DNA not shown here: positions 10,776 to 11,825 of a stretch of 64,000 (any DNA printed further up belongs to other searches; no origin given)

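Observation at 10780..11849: Nudix-family (NrtR-like) regulator with three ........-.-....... palindromes controlling a starch PUL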

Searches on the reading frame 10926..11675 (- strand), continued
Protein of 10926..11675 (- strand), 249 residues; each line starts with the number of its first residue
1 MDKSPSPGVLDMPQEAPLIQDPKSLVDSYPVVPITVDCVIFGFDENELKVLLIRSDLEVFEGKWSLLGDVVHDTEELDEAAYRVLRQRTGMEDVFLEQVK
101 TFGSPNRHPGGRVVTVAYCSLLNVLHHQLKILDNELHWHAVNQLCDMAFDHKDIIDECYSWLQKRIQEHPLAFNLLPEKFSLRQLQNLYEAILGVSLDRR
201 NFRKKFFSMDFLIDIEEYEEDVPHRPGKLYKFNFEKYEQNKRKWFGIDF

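Call 20: search_solved_structures(query=window:10926-11675:-, max_evalue=0.001, show_alignments=3)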
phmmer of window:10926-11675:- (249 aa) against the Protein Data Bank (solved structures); distinct sequences matched with E-value up to 0.001: 6.
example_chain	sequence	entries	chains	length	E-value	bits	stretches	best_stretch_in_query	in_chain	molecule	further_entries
5bs6_A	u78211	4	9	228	4.4e-54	187.1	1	24-240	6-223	transcriptional regulator AraR | transcriptional factor AraR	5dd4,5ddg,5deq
3gz5_A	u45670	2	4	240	2.1e-23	86.6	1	31-230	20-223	MutT/nudix family protein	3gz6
2fml_A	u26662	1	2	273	9.3e-17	64.8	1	29-142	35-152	MutT/nudix family protein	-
3gz8_A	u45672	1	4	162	5.2e-15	59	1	31-162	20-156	MutT/nudix family protein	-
7q91_A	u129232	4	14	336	4.3e-10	42.9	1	146-233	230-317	NADQ transcription factor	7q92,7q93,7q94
3i9x_A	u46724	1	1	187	5.2e-06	29.6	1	61-162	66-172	mutT/nudix family protein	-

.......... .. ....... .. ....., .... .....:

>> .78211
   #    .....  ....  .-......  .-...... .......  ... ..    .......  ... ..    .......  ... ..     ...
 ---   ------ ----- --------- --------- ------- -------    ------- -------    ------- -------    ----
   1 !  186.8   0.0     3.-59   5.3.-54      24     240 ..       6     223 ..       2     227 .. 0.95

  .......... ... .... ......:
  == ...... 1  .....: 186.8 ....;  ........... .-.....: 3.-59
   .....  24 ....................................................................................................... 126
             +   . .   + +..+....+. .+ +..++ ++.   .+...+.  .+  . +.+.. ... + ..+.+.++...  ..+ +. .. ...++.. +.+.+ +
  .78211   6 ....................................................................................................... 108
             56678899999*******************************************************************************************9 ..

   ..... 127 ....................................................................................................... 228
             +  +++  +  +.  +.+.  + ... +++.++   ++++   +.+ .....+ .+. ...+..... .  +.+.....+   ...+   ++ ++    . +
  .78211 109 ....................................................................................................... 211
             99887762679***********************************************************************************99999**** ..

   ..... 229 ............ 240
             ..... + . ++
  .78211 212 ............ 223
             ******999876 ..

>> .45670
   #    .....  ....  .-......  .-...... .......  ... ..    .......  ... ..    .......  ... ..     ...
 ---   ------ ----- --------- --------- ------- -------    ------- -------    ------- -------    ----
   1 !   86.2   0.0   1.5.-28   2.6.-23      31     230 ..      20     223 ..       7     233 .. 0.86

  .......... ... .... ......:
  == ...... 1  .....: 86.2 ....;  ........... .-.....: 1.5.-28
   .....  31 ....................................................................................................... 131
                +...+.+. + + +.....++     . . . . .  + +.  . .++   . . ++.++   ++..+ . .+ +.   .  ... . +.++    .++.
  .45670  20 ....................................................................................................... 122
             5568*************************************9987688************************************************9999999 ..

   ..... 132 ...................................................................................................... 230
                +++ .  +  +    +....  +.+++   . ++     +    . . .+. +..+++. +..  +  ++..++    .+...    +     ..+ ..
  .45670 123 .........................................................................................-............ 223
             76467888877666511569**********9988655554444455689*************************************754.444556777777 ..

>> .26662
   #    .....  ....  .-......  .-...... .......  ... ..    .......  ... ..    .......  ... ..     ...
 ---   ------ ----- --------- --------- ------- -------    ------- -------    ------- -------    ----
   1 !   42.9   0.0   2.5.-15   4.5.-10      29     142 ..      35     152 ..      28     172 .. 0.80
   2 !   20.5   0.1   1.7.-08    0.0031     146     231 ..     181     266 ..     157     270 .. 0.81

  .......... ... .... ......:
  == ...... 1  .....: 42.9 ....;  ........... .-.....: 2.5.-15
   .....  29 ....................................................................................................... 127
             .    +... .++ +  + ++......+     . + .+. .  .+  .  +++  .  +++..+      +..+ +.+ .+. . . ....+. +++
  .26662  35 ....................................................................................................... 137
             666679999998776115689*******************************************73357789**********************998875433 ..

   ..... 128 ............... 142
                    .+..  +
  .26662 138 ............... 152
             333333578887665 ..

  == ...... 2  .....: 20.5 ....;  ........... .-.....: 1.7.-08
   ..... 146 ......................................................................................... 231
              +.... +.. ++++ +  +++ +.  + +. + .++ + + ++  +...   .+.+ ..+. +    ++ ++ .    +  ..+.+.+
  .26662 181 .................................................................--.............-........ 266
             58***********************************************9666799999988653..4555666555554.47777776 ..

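Call 27: search_protein_families(library=pfam, proteins=[L042:10824-11699:+, L042:11791-12276:+, L042:12273-13256:+, L042:13253-13957:+, L042:14105-15247:+, L022:11083-11688:+, L022:11692-12765:+, L022:12829-13767:+, L022:14220-14954:+, L022:16330-17496:+], max_evalue=0.001)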
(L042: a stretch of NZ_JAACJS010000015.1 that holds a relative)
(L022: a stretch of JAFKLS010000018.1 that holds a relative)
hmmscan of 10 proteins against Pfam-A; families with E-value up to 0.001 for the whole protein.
L042:10824-11699:+ (291 aa): 2 families
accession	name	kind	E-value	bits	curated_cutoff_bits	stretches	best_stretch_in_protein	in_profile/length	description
PF03755.18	YicC-like_N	-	7.2e-39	134.1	25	1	2-154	1-155/156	Endoribonuclease YicC-like, N-terminal region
PF08340.16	YicC-like_C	-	5.1e-35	120.7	27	1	174-290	4-119/120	Endoribonuclease YicC-like, C-terminal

L042:11791-12276:+ (161 aa): 1 family
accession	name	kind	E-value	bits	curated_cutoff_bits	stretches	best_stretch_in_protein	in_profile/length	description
PF14109.11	GldH_lipo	-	1.3e-29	104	27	1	29-156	2-129/129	GldH lipoprotein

L042:12273-13256:+ (327 aa): 3 families
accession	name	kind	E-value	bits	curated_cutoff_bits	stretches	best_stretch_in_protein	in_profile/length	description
PF02518.31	HATPase_c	-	1e-26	94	26.4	1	219-326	4-109/111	Histidine kinase-, DNA gyrase B-, and HSP90-like ATPase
PF00512.31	HisKA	-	7e-13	48.9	26.9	1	108-173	2-66/66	His Kinase A (phospho-acceptor) domain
PF13581.12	HATPase_c_2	-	2.7e-05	24.6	27.4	1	226-304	37-112/127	Histidine kinase-like ATPase domain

L042:13253-13957:+ (234 aa): 2 families
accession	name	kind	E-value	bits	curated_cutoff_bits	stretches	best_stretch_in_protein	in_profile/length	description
PF00072.30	Response_reg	-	4.4e-30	104.5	30.2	1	8-117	1-110/111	Response regulator receiver domain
PF00486.34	Trans_reg_C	-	1.5e-22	79.8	26.2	1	156-231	1-76/77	Transcriptional regulatory protein, C terminal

L042:14105-15247:+ (380 aa): 1 family
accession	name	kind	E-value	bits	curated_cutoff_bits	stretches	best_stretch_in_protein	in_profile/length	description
PF00491.26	Arginase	-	1.1e-18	68.2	22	1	71-302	23-277/280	Arginase family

L022:11083-11688:+ (201 aa): 2 families
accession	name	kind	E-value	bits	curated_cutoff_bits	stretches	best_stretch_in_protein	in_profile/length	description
PF17932.6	TetR_C_24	-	4.4e-19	69.3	26.4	1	88-199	3-114/114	Tetracyclin repressor-like, C-terminal domain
PF00440.29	TetR_N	-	5.2e-12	45.8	24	1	21-65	1-45/47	Bacterial regulatory proteins, tetR family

L022:11692-12765:+ (357 aa): 4 families
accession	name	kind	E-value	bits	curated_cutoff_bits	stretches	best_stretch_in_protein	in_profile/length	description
PF00175.26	NAD_binding_1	-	2.9e-19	70.2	22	1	121-226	2-106/109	Oxidoreductase NAD-binding domain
PF00111.32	Fer2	-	3.3e-16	59.4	21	1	271-345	2-76/77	2Fe-2S iron-sulfur cluster binding domain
PF00970.30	FAD_binding_6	-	1.2e-12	48.5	21.1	1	11-106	3-97/99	Oxidoreductase FAD-binding domain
PF08030.17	NAD_binding_6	-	0.00039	21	22.2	0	117-204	3-88/156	Ferric reductase NAD binding domain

L022:12829-13767:+ (312 aa): 1 family
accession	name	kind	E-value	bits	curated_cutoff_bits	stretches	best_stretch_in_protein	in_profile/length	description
PF05138.18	PaaA_PaaC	-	5.2e-97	324.6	28.5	1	20-294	4-263/263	Phenylacetic acid catabolic protein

L022:14220-14954:+ (244 aa): 1 family
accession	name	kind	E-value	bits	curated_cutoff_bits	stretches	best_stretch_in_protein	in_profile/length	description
PF05138.18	PaaA_PaaC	-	1.9e-90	303.1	28.5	1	2-244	16-263/263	Phenylacetic acid catabolic protein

L022:16330-17496:+ (388 aa): 3 families
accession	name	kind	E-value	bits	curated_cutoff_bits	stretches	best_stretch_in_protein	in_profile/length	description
PF00266.25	Aminotran_5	-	9.4e-37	127.3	21.5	1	57-372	46-371/371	Aminotransferase class-V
PF01053.26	Cys_Met_Meta_PP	-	1e-07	31.3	27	1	93-214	88-200/381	Cys/Met metabolism PLP-dependent enzyme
PF00155.27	Aminotran_1_2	-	8.2e-07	29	19.7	1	53-190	41-189/361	Aminotransferase class I and II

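Call 38: search_protein_families(library=pfam, proteins=[L044:9208-10242:-, L044:8133-9200:-, L044:4569-7964:-, L044:2834-3550:+, L044:3575-4558:+, L046:5436-6920:+, L046:4302-5291:+, L050:17411-18286:+, L050:15979-17235:+], max_evalue=0.001)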
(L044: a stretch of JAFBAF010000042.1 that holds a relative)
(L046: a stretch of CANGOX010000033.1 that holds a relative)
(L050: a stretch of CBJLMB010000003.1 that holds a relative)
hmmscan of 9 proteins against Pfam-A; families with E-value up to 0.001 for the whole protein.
L044:9208-10242:- (344 aa): 4 families
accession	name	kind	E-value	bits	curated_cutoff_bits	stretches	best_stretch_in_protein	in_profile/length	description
PF00532.27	Peripla_BP_1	-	4e-34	118.8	22.2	1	64-326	1-273/281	Periplasmic binding proteins and sugar binding domain of LacI family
PF13377.12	Peripla_BP_3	-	7.7e-27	94.8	26.5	1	175-338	1-167/167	Periplasmic binding protein-like domain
PF13407.12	Peripla_BP_4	-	1.4e-22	81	35.1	1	67-317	1-257/258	Periplasmic binding protein domain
PF00356.27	LacI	-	1.4e-10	41.3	27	1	8-53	1-46/46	Bacterial regulatory proteins, lacI family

L044:8133-9200:- (355 aa): 2 families
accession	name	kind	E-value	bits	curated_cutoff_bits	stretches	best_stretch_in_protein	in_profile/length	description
PF07745.19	Glyco_hydro_53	-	5.2e-102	341.8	24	2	51-295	2-251/340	Glycosyl hydrolase family 53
PF00150.24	Cellulase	-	0.0005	20.1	23.5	1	59-325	11-267/272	Cellulase (glycosyl hydrolase family 5)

L044:4569-7964:- (1131 aa): 9 families
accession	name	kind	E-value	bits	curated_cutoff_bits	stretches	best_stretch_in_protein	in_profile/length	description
PF07745.19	Glyco_hydro_53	-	4.7e-93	312.3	24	1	832-1076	2-247/340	Glycosyl hydrolase family 53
PF02836.23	Glyco_hydro_2_C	-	1e-28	100.8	21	2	325-403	3-81/302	Glycosyl hydrolases family 2, TIM barrel domain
PF18565.7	Glyco_hydro2_C5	-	3.1e-26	91.7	32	1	694-792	3-97/103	Glycoside hydrolase family 2 C-terminal domain 5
PF16355.11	DUF4982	-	7.5e-23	80.7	23.9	1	623-678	1-59/61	Domain of unknown function (DUF4982)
PF02837.24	Glyco_hydro_2_N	-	5.9e-19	69.1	28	1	30-205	4-165/169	Glycosyl hydrolases family 2, sugar binding domain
PF00703.27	Glyco_hydro_2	-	8.8e-16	59.1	23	1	217-321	5-109/109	Glycosyl hydrolases family 2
PF13364.12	BetaGal_ABD2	-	2e-07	32.2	23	1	96-189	16-111/112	Beta-galactosidase second all-beta domain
PF22666.2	Glyco_hydro_2_N2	-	5.5e-07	30.2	27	1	118-188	51-121/167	Glycosyl hydrolase 2 galactose-binding domain-like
PF00150.24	Cellulase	-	7.9e-06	26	23.5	1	854-1009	22-164/272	Cellulase (glycosyl hydrolase family 5)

L044:2834-3550:+ (238 aa): 1 family
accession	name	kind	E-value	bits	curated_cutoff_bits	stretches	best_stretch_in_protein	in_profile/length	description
PF00730.31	HhH-GPD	-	9.7e-18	64.9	26.2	1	75-215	3-108/108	HhH-GPD superfamily base excision DNA repair protein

L044:3575-4558:+ (327 aa): 2 families
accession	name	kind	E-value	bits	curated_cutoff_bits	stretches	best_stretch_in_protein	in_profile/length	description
PF02588.21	YitT_membrane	-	7.9e-58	195.6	24.3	1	50-252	1-204/205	Uncharacterised 5xTM membrane BCR, YitT family COG1284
PF10035.14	DUF2179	-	1.2e-13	51.1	22.8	1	258-316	1-55/55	Uncharacterized protein conserved in bacteria (DUF2179)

L046:5436-6920:+ (494 aa): 2 families
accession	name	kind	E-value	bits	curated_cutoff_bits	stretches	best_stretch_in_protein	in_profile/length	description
PF01256.23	Carb_kinase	-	5e-52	177.2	27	1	249-485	2-240/242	NAD(P)H-hydrate dehydratase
PF03853.21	YjeF_N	-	6.1e-41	140.6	24.9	1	26-189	3-169/169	YjeF-related protein N-terminus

L046:4302-5291:+ (329 aa): 2 families
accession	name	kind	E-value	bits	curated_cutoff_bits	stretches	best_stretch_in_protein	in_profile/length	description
PF02774.23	Semialdhyde_dhC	-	3.2e-50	171.3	26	1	135-310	1-184/184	Semialdehyde dehydrogenase, dimerisation domain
PF01118.30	Semialdhyde_dh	-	4.8e-31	108.1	26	1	2-114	1-118/121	Semialdehyde dehydrogenase, NAD binding domain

L050:17411-18286:+ (291 aa): 2 families
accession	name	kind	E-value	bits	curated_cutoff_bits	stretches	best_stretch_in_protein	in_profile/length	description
PF03755.18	YicC-like_N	-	7.9e-40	137.2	25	1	3-154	2-155/156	Endoribonuclease YicC-like, N-terminal region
PF08340.16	YicC-like_C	-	1.5e-35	122.3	27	1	172-290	2-119/120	Endoribonuclease YicC-like, C-terminal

L050:15979-17235:+ (418 aa): 2 families
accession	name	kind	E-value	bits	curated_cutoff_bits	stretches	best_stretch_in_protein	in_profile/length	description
PF14292.12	SusE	-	2.5e-25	89.2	25.2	1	51-158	1-106/106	SusE outer membrane protein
PF16411.10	SusF_SusE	-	3.1e-07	31.3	27.5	0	316-412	1-92/167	Outer membrane protein SusF_SusE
